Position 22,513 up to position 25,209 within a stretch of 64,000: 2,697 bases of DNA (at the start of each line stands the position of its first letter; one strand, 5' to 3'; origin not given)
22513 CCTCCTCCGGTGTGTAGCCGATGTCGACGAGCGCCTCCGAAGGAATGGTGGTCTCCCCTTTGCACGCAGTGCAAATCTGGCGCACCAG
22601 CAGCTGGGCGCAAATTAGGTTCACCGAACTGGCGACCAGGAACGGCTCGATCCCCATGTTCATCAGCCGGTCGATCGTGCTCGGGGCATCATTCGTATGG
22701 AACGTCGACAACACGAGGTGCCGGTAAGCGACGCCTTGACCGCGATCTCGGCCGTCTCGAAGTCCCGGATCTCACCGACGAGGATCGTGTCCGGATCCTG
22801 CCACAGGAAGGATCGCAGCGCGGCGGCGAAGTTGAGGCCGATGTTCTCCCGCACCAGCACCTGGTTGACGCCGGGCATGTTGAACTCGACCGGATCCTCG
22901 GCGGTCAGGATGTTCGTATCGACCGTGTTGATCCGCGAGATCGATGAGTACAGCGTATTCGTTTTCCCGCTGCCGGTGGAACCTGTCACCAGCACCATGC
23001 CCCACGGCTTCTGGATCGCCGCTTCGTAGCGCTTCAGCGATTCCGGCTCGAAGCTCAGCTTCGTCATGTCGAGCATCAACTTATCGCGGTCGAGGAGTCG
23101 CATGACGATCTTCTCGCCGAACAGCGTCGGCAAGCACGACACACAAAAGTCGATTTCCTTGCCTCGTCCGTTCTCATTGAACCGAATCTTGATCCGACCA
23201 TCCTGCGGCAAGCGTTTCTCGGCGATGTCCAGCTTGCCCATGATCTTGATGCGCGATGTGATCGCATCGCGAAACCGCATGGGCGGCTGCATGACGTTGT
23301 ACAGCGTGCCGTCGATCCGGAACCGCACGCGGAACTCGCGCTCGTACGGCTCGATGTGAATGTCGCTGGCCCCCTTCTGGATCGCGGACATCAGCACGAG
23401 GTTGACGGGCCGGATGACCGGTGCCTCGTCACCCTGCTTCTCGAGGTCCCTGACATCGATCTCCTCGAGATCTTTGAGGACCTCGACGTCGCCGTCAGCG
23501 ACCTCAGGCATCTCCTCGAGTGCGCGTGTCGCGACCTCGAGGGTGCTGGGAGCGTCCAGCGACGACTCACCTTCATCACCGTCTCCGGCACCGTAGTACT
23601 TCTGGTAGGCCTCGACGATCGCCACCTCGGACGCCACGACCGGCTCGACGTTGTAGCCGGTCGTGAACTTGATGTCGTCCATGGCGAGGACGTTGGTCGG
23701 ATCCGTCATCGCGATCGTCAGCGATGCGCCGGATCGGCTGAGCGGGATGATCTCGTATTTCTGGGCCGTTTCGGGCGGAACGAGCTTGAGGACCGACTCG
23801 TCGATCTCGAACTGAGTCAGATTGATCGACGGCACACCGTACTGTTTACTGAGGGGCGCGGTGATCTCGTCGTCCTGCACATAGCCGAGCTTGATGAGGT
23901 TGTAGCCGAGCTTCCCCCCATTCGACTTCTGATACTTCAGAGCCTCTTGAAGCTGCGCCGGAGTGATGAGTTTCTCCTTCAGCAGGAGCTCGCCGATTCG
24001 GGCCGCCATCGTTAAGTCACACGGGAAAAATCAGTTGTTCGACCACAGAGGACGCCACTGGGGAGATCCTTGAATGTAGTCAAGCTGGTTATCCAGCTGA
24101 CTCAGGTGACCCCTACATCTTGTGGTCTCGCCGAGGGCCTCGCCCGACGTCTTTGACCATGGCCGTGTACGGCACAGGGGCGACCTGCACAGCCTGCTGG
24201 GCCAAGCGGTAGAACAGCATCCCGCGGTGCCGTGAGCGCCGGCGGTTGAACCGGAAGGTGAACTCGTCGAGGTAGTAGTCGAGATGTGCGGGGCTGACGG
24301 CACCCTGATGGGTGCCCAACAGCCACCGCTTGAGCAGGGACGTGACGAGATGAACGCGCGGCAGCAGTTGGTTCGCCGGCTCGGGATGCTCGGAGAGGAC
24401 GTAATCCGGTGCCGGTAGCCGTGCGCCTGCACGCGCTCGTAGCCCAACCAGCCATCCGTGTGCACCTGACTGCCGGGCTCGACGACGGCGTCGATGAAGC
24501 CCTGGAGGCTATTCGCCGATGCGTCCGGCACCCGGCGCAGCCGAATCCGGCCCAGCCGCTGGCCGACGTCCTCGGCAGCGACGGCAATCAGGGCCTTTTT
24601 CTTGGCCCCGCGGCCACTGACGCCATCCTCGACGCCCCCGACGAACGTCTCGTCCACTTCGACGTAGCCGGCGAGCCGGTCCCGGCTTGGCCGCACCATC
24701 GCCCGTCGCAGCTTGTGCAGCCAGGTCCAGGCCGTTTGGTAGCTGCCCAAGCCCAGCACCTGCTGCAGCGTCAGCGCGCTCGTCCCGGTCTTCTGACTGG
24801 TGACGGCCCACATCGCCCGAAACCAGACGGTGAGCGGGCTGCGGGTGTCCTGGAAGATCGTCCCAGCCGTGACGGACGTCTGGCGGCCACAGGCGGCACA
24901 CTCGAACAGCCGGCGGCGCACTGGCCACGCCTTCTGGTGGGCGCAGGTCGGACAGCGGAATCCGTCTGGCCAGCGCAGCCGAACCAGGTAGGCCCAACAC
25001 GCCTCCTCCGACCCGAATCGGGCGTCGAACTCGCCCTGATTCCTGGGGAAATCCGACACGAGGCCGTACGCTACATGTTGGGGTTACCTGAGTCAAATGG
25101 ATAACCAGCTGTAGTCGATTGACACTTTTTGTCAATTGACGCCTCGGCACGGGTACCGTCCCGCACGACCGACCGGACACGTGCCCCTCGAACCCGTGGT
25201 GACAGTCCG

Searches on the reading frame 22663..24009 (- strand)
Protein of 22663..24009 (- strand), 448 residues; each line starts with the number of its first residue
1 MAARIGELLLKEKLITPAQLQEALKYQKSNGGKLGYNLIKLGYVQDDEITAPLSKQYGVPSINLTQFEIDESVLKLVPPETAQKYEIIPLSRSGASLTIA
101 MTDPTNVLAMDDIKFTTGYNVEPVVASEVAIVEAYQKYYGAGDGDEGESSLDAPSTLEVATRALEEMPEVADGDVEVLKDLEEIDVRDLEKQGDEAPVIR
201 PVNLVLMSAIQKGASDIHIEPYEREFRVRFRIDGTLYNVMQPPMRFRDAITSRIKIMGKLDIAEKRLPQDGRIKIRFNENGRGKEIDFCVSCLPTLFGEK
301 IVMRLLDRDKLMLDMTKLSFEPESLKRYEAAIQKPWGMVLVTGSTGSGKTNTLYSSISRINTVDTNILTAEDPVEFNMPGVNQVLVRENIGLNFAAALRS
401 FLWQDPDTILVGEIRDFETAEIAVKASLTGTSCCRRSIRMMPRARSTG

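Call 10: find_encoding_contigs(protein=window:22663-24009:-, flank=10000, max_places=4)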
Protein window:22663-24009:- (448 aa): no gene with exactly this product is on record in the collection.

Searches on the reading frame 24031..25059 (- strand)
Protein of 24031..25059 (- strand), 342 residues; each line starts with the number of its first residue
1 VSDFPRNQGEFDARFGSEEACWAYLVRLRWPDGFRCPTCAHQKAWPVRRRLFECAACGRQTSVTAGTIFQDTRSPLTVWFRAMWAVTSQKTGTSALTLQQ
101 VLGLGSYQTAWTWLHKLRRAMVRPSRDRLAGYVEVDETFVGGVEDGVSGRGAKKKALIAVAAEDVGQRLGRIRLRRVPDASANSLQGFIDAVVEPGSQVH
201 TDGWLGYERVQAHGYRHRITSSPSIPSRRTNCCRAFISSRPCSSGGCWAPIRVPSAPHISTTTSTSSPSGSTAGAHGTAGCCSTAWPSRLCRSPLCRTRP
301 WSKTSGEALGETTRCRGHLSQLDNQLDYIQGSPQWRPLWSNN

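Call 33: search_protein_families(library=pfam, proteins=[window:24031-25059:-], max_evalue=0.001)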
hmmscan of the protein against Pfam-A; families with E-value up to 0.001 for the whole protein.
window:24031-25059:- (342 aa): 2 families
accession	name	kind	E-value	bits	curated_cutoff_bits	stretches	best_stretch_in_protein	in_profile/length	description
PF12762.13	DDE_Tnp_IS1595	-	1.2e-16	61.5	27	1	128-220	1-101/153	ISXO2-like transposase domain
PF12760.12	Zn_ribbon_IS1595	-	4e-14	52.7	25.4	1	16-60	1-46/46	Transposase zinc-ribbon domain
